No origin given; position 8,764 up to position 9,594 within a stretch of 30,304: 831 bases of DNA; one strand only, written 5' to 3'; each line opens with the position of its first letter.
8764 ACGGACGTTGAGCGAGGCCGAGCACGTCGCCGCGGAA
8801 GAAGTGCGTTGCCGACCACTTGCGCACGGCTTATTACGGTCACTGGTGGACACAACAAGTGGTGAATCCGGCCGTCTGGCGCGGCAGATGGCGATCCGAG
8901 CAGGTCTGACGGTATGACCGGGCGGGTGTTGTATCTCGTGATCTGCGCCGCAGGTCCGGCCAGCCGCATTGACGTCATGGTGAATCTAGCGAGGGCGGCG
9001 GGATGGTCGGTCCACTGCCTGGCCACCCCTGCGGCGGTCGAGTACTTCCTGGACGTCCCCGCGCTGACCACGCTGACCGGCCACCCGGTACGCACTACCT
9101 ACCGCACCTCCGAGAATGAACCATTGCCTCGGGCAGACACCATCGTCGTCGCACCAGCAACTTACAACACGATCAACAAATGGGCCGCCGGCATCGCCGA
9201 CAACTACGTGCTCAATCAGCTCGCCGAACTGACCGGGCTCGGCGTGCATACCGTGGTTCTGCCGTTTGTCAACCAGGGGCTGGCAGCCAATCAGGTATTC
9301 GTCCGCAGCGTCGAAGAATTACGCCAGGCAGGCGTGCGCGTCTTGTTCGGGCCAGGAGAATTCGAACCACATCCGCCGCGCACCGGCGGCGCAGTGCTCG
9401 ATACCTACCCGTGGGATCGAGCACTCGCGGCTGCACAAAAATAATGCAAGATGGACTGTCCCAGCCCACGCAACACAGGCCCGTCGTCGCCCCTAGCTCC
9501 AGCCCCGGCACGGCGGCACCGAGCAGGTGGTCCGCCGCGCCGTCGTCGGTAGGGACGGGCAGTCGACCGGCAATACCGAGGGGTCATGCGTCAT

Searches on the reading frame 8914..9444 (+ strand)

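Call 13: search_protein_families(library=pfam, proteins=[window:8914-9444:+], max_evalue=0.001)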
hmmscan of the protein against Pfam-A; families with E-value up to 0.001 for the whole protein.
window:8914-9444:+ (176 aa): 1 family
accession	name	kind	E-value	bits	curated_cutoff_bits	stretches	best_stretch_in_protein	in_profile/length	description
PF02441.25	Flavoprotein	-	2.5e-12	47.1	22.7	1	8-136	5-145/162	Flavoprotein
